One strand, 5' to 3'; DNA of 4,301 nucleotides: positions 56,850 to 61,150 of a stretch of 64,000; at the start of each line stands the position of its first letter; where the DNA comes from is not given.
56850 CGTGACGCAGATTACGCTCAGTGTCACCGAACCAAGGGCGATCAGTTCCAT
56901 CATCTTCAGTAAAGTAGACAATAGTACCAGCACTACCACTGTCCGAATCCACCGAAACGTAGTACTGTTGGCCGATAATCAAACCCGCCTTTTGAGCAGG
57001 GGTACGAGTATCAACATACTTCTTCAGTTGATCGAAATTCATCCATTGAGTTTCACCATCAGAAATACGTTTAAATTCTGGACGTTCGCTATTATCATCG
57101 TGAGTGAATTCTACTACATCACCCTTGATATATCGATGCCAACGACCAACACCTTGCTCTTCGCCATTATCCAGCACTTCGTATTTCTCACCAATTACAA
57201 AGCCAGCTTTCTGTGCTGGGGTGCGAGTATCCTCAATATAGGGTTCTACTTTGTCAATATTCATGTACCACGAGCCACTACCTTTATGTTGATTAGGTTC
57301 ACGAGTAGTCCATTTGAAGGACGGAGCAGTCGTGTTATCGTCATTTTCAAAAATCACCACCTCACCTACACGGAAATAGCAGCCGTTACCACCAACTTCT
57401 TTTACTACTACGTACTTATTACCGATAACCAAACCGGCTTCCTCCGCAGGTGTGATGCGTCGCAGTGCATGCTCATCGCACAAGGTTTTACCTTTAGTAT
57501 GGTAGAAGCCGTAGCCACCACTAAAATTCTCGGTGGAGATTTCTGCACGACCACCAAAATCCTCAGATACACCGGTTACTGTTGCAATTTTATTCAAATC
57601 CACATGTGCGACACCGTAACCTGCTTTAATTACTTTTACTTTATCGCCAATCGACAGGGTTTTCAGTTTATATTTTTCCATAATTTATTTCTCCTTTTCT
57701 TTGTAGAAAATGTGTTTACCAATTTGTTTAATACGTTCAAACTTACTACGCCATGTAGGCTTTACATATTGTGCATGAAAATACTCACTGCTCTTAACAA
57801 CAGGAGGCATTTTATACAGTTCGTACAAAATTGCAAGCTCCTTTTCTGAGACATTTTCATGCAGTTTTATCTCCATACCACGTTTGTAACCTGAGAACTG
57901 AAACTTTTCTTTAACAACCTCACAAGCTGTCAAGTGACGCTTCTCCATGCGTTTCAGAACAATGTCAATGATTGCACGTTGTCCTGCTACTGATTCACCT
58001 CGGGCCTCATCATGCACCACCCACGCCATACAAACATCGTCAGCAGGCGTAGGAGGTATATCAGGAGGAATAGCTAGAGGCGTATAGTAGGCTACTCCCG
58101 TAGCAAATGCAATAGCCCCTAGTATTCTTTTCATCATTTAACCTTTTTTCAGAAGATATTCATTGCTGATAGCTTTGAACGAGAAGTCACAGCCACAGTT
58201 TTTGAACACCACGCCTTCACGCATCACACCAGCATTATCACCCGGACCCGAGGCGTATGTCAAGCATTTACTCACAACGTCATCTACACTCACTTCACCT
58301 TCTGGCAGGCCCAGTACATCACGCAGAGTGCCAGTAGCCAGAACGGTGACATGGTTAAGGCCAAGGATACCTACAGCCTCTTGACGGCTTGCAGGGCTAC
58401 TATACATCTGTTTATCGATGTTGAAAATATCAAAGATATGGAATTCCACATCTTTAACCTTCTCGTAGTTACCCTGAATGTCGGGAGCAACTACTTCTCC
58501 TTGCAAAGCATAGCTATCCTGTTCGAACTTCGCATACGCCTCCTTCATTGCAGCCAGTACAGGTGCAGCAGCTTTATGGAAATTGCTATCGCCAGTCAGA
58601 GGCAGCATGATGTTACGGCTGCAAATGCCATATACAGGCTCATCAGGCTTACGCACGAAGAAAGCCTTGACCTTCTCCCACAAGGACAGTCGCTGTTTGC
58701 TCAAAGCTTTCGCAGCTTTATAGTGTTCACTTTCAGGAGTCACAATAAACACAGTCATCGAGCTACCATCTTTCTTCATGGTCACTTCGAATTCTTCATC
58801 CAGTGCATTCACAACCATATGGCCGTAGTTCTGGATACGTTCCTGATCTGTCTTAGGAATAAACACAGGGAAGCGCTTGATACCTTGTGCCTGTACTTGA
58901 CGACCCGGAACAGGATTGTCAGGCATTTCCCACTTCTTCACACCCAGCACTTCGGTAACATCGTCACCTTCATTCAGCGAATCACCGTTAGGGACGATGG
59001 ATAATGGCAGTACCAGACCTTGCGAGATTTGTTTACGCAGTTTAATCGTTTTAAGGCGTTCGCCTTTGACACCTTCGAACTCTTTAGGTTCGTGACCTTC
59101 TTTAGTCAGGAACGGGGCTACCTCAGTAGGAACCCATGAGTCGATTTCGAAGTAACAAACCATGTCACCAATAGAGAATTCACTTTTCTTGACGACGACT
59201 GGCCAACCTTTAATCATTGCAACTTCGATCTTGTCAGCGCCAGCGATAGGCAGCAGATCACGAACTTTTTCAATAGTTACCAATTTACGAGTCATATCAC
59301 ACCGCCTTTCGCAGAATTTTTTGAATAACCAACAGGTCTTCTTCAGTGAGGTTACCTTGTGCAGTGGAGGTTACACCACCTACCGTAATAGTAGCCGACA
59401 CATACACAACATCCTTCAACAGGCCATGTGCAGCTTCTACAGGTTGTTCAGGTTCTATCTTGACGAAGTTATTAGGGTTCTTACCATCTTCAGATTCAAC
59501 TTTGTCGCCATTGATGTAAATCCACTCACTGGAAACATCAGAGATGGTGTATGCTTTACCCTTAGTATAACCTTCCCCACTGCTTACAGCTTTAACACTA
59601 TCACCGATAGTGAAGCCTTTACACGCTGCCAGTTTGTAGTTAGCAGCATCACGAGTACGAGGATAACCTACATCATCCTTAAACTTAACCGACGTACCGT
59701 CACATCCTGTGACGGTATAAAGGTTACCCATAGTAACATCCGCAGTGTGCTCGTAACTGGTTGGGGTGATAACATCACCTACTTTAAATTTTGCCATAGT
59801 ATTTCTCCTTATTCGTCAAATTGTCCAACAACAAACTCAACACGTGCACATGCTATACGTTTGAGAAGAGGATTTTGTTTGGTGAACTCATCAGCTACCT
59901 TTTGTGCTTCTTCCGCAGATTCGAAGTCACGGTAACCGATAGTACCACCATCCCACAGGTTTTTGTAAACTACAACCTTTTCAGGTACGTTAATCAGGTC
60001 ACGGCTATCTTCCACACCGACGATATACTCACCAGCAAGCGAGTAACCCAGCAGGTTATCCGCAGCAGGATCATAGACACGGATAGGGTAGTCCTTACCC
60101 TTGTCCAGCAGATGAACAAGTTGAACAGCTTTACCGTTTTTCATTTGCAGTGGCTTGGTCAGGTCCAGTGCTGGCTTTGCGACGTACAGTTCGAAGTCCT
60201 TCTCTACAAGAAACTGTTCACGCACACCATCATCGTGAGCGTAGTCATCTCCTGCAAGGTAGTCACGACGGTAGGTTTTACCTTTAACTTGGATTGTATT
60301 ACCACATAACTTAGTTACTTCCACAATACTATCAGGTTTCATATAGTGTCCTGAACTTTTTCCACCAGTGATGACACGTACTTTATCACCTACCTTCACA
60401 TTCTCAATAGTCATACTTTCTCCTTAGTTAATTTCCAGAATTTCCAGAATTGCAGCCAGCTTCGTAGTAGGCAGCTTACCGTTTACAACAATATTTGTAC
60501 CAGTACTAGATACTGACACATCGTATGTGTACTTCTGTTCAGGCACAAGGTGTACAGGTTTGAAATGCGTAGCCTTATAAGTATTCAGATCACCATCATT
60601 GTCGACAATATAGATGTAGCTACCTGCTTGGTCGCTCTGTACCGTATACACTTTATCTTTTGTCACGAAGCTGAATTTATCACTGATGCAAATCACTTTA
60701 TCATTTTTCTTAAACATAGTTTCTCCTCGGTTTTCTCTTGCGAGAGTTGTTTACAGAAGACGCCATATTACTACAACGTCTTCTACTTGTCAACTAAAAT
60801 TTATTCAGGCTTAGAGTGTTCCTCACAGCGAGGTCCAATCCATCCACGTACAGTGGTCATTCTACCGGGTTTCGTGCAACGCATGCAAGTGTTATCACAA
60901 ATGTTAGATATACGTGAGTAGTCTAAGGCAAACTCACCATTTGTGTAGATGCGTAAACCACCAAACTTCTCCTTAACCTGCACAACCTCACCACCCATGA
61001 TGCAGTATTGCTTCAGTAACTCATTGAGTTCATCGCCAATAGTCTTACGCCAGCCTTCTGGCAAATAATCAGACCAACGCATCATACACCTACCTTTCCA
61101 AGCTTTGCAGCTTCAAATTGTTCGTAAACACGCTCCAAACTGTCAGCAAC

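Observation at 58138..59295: RNA-ligase-like nucleotidyltransferase with tRNA-binding-type OB domain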

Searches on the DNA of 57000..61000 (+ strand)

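Call 6: search_dna_similar(query=window:57000-61000:+, collection=phages, mode=near, max_rows=25)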
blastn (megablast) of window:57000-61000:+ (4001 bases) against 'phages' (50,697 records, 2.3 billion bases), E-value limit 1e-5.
No match.
